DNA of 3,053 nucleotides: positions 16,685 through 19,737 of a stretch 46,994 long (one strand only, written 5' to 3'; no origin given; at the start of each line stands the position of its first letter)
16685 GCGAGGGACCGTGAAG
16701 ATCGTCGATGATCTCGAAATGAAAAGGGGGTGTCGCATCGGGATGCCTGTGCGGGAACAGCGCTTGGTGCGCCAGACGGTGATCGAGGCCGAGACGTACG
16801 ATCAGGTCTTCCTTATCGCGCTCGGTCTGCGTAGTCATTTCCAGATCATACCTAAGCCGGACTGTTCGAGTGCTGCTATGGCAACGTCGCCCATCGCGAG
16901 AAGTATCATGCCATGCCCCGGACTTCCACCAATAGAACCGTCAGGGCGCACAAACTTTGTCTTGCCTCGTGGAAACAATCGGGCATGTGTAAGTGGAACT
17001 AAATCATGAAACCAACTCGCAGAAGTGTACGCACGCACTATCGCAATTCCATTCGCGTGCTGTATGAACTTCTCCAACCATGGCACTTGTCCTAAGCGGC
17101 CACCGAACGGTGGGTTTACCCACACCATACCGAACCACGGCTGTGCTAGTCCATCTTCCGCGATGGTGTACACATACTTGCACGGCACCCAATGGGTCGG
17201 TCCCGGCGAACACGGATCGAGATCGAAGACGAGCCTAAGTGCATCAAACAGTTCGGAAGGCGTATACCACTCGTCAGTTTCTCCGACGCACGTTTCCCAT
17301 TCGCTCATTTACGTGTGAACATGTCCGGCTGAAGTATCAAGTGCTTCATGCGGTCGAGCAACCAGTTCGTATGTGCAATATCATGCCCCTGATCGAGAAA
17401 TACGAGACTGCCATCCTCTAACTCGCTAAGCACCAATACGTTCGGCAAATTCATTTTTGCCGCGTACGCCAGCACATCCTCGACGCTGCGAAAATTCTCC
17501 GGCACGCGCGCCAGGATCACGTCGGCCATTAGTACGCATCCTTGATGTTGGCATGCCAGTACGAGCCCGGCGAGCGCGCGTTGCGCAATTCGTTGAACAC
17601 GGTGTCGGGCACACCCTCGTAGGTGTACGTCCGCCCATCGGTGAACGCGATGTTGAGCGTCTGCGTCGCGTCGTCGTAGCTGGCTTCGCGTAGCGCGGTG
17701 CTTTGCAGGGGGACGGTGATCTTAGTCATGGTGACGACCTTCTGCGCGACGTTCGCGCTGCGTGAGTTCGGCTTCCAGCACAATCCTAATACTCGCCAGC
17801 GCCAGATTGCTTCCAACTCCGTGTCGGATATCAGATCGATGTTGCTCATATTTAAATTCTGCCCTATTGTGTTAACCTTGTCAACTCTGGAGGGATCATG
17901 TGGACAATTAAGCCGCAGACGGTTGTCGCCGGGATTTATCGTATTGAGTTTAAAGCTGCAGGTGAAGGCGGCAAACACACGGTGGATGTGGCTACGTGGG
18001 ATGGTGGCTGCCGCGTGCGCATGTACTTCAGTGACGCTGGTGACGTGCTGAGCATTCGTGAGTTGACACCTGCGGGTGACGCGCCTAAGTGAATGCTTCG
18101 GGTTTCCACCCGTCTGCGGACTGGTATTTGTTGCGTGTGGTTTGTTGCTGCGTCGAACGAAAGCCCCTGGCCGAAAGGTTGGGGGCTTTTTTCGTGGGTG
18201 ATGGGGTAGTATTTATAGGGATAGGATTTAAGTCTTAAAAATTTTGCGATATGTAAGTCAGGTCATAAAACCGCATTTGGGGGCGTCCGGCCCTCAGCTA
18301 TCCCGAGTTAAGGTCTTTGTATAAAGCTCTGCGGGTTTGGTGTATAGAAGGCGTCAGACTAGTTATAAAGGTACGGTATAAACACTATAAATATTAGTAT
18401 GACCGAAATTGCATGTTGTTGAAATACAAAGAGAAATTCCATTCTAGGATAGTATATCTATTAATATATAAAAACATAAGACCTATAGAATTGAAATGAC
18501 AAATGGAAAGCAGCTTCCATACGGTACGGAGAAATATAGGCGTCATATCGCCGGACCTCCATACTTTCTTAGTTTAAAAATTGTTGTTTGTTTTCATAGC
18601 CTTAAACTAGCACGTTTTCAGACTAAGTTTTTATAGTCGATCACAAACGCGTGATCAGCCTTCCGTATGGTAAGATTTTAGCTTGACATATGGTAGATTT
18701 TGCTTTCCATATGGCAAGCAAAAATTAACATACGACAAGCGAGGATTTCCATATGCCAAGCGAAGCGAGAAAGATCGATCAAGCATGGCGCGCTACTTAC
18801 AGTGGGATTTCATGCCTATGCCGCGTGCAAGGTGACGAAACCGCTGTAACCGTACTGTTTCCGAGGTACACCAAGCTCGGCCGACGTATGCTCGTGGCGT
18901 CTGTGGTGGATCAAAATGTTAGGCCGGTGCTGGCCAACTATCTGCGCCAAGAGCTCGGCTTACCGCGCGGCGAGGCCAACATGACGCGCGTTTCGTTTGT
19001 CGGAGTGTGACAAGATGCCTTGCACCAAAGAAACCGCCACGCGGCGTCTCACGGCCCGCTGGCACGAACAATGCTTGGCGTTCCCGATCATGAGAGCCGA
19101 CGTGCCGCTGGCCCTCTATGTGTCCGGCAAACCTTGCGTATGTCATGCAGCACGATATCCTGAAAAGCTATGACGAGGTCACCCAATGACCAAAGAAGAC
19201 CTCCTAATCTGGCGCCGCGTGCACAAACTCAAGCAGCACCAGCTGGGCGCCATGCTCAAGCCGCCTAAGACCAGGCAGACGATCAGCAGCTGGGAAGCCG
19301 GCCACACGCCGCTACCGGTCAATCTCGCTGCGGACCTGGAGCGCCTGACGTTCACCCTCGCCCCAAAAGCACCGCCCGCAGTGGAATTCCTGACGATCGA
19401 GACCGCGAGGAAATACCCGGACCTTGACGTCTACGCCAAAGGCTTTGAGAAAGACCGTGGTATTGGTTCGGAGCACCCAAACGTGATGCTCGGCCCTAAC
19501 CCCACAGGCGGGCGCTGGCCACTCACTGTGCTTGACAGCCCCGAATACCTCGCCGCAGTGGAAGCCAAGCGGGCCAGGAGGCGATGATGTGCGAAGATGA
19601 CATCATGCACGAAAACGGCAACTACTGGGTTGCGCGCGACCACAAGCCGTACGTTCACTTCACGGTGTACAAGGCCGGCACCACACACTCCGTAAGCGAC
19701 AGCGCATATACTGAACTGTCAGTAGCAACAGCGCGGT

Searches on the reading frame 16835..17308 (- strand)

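Call 12: search_protein_families(library=pfam, proteins=[window:16835-17308:-], max_evalue=0.01)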
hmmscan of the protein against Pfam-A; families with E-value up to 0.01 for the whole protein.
window:16835-17308:- (157 aa): 1 family
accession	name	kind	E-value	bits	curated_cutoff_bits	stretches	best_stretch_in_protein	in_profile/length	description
PF05869.16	Dam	-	8.9e-10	38.9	28.1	1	8-122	6-126/169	DNA N-6-adenine-methyltransferase (Dam)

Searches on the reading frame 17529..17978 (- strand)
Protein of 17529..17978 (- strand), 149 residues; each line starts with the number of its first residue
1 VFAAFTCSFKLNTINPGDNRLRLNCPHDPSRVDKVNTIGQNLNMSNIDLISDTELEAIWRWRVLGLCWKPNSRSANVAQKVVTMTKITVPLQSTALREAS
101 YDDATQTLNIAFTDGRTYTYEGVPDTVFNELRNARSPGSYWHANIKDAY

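Call 12: search_protein_families(library=pfam, proteins=[window:17529-17978:-], max_evalue=0.01)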
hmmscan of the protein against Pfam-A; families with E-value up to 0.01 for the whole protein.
window:17529-17978:- (149 aa): 1 family
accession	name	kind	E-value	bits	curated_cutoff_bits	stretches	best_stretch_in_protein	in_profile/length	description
PF13619.11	KTSC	-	6.3e-20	71.1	25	1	92-149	1-58/58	KTSC domain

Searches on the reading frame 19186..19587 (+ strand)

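Call 15: search_protein_families(library=pfam, proteins=[window:19186-19587:+], max_evalue=0.01)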
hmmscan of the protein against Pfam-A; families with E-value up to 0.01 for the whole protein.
window:19186-19587:+ (133 aa): 1 family
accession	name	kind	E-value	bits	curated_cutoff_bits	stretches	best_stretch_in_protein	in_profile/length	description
PF01381.28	HTH_3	-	0.00049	20.5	23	1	13-53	8-46/55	Helix-turn-helix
